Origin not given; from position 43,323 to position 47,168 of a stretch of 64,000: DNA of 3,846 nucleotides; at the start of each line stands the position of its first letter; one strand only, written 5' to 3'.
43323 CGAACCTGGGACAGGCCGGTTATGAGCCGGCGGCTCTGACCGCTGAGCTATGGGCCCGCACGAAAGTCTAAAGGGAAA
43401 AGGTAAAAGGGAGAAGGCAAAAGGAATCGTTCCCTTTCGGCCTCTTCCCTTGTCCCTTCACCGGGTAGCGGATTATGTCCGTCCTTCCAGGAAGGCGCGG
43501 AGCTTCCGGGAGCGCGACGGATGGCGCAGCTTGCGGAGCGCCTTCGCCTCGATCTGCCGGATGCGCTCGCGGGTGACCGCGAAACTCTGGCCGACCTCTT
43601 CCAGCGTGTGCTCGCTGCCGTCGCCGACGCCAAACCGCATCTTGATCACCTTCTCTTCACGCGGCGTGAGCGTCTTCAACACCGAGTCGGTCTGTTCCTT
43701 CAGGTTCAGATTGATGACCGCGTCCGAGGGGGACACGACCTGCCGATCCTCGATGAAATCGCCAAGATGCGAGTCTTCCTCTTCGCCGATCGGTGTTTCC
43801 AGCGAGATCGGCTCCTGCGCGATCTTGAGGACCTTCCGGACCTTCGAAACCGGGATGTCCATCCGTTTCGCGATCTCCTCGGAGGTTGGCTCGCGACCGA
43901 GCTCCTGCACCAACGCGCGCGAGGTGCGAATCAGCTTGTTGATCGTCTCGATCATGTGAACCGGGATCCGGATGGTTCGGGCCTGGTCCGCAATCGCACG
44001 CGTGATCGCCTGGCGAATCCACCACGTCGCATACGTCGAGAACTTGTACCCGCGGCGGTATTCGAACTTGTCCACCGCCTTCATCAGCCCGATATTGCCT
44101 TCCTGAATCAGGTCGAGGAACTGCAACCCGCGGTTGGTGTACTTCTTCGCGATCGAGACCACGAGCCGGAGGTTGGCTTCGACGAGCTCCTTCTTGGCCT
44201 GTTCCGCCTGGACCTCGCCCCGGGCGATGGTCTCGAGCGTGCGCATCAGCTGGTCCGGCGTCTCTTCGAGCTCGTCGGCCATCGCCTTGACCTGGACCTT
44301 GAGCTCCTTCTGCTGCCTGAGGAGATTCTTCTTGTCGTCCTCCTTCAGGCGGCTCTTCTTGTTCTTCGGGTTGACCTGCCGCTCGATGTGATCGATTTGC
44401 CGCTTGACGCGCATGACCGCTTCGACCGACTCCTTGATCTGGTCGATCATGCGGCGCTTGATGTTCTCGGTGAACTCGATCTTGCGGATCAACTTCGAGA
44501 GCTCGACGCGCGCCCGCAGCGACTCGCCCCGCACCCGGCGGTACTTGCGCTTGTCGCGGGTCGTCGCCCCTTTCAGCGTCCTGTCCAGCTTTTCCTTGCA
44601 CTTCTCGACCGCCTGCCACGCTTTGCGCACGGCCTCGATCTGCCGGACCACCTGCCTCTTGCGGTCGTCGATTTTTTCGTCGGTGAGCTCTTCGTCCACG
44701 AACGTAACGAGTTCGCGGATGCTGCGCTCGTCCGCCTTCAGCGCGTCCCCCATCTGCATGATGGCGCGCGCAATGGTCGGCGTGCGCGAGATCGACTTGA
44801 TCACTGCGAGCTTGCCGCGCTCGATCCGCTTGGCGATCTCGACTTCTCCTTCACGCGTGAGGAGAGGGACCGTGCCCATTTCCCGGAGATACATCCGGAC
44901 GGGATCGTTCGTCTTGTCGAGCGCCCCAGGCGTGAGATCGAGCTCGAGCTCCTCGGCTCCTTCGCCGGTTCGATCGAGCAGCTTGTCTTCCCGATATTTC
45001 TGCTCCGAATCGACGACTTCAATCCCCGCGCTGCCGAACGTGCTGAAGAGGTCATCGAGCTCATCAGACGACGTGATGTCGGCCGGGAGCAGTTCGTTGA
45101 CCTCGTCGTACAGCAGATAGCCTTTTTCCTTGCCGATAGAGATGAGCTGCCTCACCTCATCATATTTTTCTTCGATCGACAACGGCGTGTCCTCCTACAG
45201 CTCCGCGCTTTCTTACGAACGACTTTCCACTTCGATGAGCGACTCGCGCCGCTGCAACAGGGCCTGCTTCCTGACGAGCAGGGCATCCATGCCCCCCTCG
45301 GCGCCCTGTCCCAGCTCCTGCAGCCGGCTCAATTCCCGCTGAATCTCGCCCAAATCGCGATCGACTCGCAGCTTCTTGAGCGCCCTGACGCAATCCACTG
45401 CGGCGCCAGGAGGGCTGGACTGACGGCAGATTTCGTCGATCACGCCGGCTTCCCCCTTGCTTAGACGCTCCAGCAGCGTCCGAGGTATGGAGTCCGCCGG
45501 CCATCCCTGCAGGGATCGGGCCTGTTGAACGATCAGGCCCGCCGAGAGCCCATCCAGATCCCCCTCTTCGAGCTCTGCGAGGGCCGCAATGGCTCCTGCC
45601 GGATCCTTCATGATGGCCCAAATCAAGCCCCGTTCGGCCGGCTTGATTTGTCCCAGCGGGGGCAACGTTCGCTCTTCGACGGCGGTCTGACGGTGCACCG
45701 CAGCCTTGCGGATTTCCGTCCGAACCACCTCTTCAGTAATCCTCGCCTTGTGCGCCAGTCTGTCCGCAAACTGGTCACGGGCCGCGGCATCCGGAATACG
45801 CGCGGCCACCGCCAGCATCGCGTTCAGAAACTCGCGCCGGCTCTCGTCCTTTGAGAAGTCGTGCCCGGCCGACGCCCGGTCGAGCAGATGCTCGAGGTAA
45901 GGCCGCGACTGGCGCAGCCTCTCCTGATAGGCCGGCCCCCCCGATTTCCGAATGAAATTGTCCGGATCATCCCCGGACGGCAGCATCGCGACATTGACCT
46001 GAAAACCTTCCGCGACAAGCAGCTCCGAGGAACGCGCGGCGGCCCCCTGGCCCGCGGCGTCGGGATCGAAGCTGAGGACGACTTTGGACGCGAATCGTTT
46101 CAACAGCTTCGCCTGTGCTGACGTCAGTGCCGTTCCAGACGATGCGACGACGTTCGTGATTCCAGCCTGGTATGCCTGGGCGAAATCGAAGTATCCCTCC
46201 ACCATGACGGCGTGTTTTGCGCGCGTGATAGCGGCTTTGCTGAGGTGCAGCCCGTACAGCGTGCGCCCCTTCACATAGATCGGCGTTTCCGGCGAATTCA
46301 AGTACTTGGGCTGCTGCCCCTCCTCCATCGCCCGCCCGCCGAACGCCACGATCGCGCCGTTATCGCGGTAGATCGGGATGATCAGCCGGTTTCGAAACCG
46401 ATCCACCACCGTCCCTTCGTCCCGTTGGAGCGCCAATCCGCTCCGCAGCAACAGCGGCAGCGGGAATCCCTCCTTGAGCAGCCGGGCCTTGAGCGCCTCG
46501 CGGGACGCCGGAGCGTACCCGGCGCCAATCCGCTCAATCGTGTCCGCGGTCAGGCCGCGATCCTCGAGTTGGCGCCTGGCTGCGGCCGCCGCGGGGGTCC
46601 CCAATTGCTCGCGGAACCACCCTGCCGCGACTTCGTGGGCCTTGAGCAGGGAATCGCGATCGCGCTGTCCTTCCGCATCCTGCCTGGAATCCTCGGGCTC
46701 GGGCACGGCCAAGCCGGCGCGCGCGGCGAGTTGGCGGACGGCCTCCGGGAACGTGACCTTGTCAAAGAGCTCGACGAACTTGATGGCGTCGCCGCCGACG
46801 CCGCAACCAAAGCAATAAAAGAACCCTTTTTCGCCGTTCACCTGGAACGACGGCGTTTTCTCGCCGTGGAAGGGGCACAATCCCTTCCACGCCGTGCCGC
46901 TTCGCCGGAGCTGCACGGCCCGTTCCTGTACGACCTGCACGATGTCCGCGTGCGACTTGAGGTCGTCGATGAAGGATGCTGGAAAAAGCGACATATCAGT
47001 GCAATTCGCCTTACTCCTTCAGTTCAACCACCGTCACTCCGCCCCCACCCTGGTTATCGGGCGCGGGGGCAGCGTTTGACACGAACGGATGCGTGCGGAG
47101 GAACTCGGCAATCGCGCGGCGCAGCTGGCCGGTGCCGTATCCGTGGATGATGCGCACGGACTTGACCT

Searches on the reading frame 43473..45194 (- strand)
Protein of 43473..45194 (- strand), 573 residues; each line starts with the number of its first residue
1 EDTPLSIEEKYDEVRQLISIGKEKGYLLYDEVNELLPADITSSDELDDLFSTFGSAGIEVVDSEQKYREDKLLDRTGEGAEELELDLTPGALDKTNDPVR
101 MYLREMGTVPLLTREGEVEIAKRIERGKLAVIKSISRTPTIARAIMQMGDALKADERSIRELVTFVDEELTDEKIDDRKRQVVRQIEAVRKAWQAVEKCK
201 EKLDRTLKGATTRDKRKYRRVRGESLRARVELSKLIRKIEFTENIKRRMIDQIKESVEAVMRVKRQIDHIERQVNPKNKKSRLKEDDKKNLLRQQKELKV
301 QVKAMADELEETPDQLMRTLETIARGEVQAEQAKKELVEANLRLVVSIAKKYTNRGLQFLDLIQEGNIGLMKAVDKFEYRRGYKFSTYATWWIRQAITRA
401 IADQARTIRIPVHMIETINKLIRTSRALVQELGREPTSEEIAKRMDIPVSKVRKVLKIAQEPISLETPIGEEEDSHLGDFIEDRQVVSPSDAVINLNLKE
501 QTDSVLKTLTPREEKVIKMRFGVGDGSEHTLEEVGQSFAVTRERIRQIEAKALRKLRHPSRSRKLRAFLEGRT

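Call 58: search_protein_families(library=pfam, proteins=[window:43473-45194:-], max_evalue=0.001)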
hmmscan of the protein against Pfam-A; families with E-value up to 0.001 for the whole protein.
window:43473-45194:- (573 aa): 6 families
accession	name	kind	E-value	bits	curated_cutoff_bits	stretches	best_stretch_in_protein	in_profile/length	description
PF04539.22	Sigma70_r3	-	1.3e-30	105.7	25.3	1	416-492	1-77/78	Sigma-70 region 3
PF04542.20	Sigma70_r2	-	3.7e-24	84.8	24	1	337-407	1-71/71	Sigma-70 region 2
PF04545.22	Sigma70_r4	-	4.5e-21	74.6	24.1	1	505-558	1-50/50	Sigma-70, region 4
PF03979.19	Sigma70_r1_1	-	3.4e-18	65.8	22.5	1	9-76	2-67/81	Sigma-70 factor, region 1.1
PF00140.25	Sigma70_r1_2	-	2.6e-15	56.5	22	1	97-128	1-32/34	Sigma-70 factor, region 1.2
PF12840.13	HTH_20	-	0.0008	19.8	27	0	424-454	5-37/51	Helix-turn-helix domain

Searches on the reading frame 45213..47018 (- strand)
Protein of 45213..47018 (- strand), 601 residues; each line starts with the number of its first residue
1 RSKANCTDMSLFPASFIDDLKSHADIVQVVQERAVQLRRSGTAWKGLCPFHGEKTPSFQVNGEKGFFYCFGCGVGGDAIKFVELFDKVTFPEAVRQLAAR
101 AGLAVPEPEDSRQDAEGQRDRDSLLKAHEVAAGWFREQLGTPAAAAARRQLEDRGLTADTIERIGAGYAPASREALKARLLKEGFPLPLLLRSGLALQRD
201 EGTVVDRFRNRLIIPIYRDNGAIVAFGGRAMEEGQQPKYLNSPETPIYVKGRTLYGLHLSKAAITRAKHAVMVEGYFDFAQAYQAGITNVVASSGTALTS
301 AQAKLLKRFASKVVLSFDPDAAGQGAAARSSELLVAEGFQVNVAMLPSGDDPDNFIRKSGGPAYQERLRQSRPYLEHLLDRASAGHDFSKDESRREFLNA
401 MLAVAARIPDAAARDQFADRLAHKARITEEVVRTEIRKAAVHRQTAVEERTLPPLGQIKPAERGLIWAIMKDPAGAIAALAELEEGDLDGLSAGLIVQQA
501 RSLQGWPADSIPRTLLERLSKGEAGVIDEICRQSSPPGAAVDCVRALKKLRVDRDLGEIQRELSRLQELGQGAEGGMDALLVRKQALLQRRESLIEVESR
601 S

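Call 58: search_protein_families(library=pfam, proteins=[window:45213-47018:-], max_evalue=0.001)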
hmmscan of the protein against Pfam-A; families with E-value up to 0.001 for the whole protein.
window:45213-47018:- (601 aa): 7 families
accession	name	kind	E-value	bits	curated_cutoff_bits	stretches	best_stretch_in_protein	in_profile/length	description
PF08275.17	DNAG_N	-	3.7e-35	121.3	26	1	134-260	1-127/128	DNA primase catalytic core, N-terminal domain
PF01807.25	Zn_ribbon_DnaG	-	4.5e-35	119.8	24.9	1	14-107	3-95/98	CHC2 zinc finger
PF13155.12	Toprim_2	-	1.8e-20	73.6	22.1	1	271-356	1-88/88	Toprim-like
PF13662.12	Toprim_4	-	5.2e-16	59.1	25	1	269-343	2-83/85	Toprim domain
PF01751.28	Toprim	-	2.1e-10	41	23.1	1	271-344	3-94/96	Toprim domain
PF10410.14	DnaB_bind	-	5.8e-10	39.7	20.6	1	376-430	2-56/56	DnaB-helicase binding domain of primase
PF13362.12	Toprim_3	-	1.9e-07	31.9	27.2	1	270-360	2-93/95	Toprim domain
